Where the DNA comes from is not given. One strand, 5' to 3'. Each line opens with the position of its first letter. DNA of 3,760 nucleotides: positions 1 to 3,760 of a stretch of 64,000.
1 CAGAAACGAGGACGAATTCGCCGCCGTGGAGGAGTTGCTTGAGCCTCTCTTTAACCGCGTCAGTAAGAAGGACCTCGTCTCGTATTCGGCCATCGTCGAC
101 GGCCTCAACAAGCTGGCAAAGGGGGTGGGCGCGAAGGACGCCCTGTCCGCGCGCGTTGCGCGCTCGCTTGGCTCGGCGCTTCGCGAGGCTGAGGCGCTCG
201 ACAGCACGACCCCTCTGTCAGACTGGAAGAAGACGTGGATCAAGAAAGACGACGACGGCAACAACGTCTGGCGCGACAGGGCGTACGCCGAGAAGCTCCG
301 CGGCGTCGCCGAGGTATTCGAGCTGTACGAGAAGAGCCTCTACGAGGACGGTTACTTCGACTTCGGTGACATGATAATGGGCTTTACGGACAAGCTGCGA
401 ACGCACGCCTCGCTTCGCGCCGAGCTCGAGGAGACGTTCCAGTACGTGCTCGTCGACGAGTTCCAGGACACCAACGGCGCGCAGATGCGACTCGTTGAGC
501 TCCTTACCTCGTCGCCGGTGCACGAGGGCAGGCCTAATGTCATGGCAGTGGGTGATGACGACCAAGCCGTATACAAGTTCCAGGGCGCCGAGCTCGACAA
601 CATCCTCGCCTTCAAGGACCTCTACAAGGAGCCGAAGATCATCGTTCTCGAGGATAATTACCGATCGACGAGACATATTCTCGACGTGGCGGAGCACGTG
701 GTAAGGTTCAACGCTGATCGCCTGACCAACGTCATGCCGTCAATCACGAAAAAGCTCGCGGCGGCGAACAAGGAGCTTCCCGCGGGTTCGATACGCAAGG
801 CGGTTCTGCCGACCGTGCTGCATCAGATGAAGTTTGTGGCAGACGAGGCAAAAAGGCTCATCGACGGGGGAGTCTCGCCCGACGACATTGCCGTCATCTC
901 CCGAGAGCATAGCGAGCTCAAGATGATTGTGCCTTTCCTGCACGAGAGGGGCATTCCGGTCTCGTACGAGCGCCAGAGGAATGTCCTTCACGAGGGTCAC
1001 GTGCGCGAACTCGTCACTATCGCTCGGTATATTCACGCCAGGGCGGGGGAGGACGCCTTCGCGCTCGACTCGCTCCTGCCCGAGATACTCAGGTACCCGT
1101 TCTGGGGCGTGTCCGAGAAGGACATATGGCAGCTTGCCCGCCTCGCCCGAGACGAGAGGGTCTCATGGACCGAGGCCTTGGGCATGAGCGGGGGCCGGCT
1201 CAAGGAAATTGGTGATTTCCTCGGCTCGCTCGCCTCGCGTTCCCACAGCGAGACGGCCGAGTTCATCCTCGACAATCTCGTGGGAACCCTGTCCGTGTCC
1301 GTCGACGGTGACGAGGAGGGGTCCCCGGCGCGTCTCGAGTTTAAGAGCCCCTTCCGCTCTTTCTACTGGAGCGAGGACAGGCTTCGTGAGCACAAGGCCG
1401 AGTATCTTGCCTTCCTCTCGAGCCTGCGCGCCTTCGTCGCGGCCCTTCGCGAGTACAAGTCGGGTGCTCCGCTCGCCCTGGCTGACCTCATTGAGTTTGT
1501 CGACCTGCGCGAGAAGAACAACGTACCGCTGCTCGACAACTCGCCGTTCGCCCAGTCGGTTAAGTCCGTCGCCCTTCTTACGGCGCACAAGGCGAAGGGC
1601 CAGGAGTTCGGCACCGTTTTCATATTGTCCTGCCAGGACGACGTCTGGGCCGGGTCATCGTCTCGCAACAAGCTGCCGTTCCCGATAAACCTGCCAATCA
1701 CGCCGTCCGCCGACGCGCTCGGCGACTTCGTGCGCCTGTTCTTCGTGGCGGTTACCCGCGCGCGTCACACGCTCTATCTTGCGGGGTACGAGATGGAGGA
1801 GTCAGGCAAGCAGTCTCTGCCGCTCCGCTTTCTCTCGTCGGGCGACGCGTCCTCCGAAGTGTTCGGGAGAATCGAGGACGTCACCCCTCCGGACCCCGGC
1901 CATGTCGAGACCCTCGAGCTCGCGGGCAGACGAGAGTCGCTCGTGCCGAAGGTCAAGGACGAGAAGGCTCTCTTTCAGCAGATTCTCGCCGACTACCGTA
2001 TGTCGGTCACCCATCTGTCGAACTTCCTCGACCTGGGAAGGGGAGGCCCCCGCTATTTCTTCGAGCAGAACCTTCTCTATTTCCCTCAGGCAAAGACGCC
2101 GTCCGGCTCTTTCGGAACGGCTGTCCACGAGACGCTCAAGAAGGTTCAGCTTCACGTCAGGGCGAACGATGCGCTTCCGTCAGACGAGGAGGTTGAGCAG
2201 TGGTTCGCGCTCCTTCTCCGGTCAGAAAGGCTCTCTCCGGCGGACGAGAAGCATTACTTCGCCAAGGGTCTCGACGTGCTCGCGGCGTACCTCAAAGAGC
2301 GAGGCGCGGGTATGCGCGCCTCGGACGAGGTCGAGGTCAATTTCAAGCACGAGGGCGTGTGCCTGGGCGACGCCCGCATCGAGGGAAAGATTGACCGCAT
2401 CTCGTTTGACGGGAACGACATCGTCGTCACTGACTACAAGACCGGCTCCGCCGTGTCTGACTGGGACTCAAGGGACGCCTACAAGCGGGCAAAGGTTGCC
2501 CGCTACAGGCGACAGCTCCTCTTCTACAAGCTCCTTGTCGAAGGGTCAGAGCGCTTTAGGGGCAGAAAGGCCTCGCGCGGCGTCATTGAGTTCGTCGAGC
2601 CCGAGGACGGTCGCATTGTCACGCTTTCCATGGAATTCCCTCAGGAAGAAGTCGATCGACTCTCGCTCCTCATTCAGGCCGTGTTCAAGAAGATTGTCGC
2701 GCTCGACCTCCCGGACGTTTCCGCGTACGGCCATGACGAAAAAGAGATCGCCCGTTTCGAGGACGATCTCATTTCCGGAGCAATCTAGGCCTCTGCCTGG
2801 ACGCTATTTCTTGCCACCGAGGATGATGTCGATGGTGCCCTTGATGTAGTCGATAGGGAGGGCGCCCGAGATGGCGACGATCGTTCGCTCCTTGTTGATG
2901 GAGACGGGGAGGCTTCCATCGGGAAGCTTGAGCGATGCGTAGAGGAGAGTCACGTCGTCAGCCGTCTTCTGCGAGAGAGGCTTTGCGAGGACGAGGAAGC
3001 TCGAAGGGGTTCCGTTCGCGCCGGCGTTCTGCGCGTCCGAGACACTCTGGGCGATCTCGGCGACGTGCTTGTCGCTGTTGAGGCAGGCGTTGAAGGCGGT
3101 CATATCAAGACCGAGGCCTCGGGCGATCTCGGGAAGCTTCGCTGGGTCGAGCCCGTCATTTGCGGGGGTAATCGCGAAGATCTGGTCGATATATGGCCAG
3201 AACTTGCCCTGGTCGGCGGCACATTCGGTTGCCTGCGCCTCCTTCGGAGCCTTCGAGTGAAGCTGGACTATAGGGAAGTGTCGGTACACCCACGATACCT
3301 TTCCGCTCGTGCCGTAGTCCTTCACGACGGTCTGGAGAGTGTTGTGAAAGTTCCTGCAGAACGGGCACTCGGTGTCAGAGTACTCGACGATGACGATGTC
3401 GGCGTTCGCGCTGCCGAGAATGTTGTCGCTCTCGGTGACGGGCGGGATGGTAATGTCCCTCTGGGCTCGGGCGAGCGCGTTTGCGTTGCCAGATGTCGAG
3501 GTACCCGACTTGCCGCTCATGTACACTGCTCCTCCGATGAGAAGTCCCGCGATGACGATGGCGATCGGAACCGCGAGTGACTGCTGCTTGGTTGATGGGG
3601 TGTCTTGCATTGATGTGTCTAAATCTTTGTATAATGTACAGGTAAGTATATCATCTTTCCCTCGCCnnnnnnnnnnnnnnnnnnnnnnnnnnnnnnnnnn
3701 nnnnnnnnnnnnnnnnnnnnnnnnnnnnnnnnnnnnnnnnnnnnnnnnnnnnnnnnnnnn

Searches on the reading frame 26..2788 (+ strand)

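Call 6: search_protein_families(library=pfam, max_evalue=0.001, proteins=[window:26-2788:+])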
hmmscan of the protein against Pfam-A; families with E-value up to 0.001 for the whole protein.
window:26-2788:+ (920 aa): 5 families
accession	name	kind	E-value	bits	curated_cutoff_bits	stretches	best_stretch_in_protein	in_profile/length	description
PF00580.27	UvrD-helicase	-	8.9e-30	104.7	23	1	66-200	144-270/271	UvrD/REP helicase N-terminal domain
PF13361.12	UvrD_C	-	6.6e-24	85.4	25.6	1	206-586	1-346/350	UvrD-like helicase C-terminal domain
PF12705.13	PDDEXK_1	-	4.4e-18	66.6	22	1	659-886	2-220/247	PD-(D/E)XK nuclease superfamily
PF13538.12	UvrD_C_2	-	4.7e-10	39.6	27.4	0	562-585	28-51/52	UvrD-like helicase C-terminal domain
PF13245.12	AAA_19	-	2.3e-05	25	25.1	1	119-185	73-133/134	AAA domain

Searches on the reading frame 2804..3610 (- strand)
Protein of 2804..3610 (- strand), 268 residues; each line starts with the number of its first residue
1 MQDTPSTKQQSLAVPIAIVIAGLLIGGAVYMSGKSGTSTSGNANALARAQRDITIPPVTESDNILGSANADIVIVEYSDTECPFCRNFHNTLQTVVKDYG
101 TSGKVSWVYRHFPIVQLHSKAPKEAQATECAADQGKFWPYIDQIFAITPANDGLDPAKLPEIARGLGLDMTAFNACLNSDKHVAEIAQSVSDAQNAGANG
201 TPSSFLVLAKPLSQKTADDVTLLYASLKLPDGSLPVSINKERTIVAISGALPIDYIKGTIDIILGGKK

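Call 51: search_protein_families(library=pfam, max_evalue=0.0001, proteins=[window:2804-3610:-])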
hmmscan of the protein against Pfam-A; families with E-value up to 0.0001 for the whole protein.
window:2804-3610:- (268 aa): 4 families
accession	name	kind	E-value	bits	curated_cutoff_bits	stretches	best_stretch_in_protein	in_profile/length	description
PF13462.12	Thioredoxin_4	-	5.3e-23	82.5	23.2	1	60-204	3-143/165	Thioredoxin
PF01323.26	DSBA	-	4.1e-12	46.7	25.6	1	155-205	121-171/191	DSBA-like thioredoxin domain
PF18400.7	Thioredoxin_12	-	7.1e-06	26.5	26.1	0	50-113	122-183/190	Thioredoxin-like domain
PF13098.12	Thioredoxin_2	-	5.7e-05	23.9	27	0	69-205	4-80/104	Thioredoxin-like domain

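Call 73: find_encoding_contigs(protein=window:2804-3610:-, flank=10000, max_places=3)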
Protein window:2804-3610:- (268 aa): 9 contigs read that carry it; 3 places shown.
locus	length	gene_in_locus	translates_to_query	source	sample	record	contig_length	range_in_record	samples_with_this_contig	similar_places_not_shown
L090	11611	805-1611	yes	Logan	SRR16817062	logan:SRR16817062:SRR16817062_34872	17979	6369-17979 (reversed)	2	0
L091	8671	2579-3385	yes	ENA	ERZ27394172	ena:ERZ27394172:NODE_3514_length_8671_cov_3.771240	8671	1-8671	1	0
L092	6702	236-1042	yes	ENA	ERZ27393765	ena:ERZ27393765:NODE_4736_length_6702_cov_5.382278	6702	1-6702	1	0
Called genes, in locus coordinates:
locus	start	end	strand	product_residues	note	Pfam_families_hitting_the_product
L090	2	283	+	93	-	?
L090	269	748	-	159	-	PF00578:AhpC-TSA, PF08534:Redoxin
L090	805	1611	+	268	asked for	PF18400:Thioredoxin_12 (faint), PF13462:Thioredoxin_4, PF01323:DSBA (faint)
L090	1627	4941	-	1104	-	PF00580:UvrD-helicase, PF13245:AAA_19, PF13538:UvrD_C_2 (faint), PF13361:UvrD_C, PF12705:PDDEXK_1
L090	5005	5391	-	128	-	PF07291:MauE (weak), PF07681:DoxX, PF13564:DoxX_2 (faint)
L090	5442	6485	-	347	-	PF01594:AI-2E_transport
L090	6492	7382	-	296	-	PF17773:UPF0176_N, PF00581:Rhodanese, PF12368:Rhodanese_C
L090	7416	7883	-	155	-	PF23951:DUF7282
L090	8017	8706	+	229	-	PF00072:Response_reg, PF00486:Trans_reg_C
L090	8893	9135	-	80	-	PF00462:Glutaredoxin, PF13417:GST_N_3 (weak)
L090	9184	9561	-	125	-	PF04977:DivIC (weak)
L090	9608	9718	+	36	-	-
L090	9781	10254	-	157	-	-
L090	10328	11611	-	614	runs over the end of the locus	PF00009:GTP_EFTU, PF03144:GTP_EFTU_D2, PF14492:EFG_III, PF00679:EFG_C, PF06421:LepA_C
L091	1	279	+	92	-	?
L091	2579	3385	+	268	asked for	PF18400:Thioredoxin_12 (faint), PF13462:Thioredoxin_4, PF01323:DSBA (faint)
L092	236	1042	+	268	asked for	PF18400:Thioredoxin_12 (faint), PF13462:Thioredoxin_4, PF01323:DSBA (faint)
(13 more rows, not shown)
